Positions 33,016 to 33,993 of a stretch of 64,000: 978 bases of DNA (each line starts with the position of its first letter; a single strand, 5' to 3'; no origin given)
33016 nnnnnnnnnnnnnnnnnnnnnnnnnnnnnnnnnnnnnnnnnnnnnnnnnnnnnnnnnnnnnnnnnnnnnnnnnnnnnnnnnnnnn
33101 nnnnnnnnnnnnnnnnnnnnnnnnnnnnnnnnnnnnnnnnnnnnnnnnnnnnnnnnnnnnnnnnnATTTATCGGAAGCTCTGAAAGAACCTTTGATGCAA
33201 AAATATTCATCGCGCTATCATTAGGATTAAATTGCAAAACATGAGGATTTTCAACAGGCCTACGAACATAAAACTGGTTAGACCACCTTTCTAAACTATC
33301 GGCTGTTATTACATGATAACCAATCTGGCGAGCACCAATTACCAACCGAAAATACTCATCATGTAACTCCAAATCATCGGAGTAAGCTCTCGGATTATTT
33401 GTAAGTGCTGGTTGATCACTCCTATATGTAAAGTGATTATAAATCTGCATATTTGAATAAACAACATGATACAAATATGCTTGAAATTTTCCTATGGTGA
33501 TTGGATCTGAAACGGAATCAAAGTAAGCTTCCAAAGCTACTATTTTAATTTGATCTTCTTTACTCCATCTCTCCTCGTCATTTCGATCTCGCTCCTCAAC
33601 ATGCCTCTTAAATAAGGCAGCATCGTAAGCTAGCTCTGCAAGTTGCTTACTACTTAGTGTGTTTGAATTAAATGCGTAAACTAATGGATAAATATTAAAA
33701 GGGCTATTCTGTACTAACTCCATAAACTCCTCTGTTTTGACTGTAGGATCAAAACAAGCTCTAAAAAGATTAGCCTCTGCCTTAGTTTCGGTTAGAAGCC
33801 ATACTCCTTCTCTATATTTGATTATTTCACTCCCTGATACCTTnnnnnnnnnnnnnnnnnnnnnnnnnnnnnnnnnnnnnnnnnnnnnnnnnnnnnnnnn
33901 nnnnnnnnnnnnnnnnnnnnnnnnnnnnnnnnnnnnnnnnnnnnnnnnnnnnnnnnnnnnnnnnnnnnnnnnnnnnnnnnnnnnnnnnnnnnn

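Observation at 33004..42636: Tandem pair of giant, mutually homologous proteins (1178 and 1257 aa) plus a 627-aa neighbour with no recognisable domains; candidate novel effector-like family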

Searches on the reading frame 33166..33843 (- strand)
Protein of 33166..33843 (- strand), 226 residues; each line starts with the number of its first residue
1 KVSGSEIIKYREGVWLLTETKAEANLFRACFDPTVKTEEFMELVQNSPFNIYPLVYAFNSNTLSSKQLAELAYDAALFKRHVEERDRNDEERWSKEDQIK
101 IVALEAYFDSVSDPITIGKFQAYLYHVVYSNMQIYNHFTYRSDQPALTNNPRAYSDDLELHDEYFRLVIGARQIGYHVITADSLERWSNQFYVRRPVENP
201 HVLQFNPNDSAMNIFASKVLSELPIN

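Call 64: search_solved_structures(query=A3, max_evalue=10)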
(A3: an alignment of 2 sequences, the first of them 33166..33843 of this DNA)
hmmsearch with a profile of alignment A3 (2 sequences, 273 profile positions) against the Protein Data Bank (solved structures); distinct sequences matched with E-value up to 10: 0.

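Call 68: predict_structure(alignment_id=A3)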
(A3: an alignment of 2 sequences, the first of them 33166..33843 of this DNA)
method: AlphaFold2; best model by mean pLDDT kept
length: 226 residues; sequences in the alignment: 2
mean_pLDDT: 51.9   pTM: 0.53
mean pLDDT of the five models: 51.9, 49.2, 48.8, 47.9, 46.7
residues with pLDDT >= 90: 0; 70-90: 57; 50-70: 51; < 50: 118
segments of 3 or more residues with pLDDT < 50: 1-19, 85-89, 136-226
pLDDT, mean of each block of 10 residues (from residue 1): 25 34 67 79 69 66 75 61 48 65 75 78 70 50 38 37 38 34 31 31 36 46 34
secondary structure, 60 per line:
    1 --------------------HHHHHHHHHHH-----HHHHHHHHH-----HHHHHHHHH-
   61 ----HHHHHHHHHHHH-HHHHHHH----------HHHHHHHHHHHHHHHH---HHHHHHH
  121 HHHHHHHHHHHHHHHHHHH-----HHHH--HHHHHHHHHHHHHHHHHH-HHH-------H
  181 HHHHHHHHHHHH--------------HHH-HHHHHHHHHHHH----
elements in order: H21-31 H37-45 H51-59 H65-76 H78-84 H95-110 H114-139 H145-148 H151-168 H180-192 H211-222
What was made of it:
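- Tried and rejected: AF2 on the C-terminal 226 aa gave pLDDT 52 and pTM 0.53, with the motif region below 50 (call 68).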

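Call 70: fold_search(model_id=the predicted structure, library=pdb)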
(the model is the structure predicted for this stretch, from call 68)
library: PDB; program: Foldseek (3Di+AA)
matches with E <= 10: 64; with E <= 0.001: 0
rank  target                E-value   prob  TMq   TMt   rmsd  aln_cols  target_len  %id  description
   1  7dfe_MODEL_1_A        1.5e+00  0.18  0.25  0.34  10.0       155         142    9  NMR structure of TuSp2-RP (released 2021-11-17)
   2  4qe8_B                1.7e+00  0.04  0.13  0.13  18.6       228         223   13  FXR with DM175 and NCoA-2 peptide (released 2015-08-12)
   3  5ayh                  2.0e+00  0.03  0.11  0.11  33.7       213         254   14  Structure of the entire dynein stalk region (released 2015-12-16)
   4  1fyh_D                2.4e+00  0.06  0.19  0.18  16.0       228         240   11  1:1 COMPLEX BETWEEN AN INTERFERON GAMMA SINGLE-CHAIN VARIANT AND ITS RECEPTOR (released 2000-10-11)
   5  4h8s_D                2.8e+00  0.03  0.11  0.08  35.0       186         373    9  Crystal structure of human APPL2BARPH domain (released 2012-10-17)
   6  9i8v_D                3.0e+00  0.05  0.18  0.16  23.7       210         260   10  Cryo-EM structure of the Danio rerio tRNA ligase complex (released 2025-04-23)
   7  8y41_D                3.0e+00  0.05  0.17  0.15  17.7       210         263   15  VcFadRqm, mutant protein of Fatty Acid Responsive Transcription Factor from Vibrio cholerae, in Complex with oleoyl-Co (released 2025-02-05)
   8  5oql_A                3.1e+00  0.04  0.13  0.05  15.9       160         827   13  Cryo-EM structure of the 90S pre-ribosome from Chaetomium thermophilum (released 2017-10-11)
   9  9ntr                  3.6e+00  0.02  0.12  0.09  19.9       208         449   10  Crystal structure of calcium-dependent protein kinase 1 (CDPK1) from Cryptosporidium parvum in complex with inhibitor WI (released 2026-04-01)
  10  9h2a_P                4.0e+00  0.04  0.19  0.17  18.2       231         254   10  AcMNPV complete basal cap (released 2025-06-04)
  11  6zy9_E                4.0e+00  0.03  0.12  0.11  16.8       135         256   18  Cryo-EM structure of MlaFEDB in complex with AMP-PNP (released 2020-11-25)
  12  9n78_LL               4.2e+00  0.02  0.14  0.17  26.4       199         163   14  SSU processome maturation and disassembly, State L (released 2025-11-05)
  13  3zyl_B                4.5e+00  0.03  0.16  0.15  17.1       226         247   12  Structure of a truncated CALM (PICALM) ANTH domain (released 2011-12-07)
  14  6vvt_F                4.5e+00  0.02  0.16  0.13  22.2       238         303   13  Crystal structure of a Mycobacterium smegmatis transcription initiation complex with Rifampicin-resistant RNA polymera (released 2020-10-21)
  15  4z6y_A                4.7e+00  0.08  0.23  0.20  14.9       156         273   12  Structure of the TBC1D7-TSC1 complex (released 2016-04-20)
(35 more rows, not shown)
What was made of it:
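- Tried and rejected: Foldseek against PDB found nothing at E below 1 (call 70).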
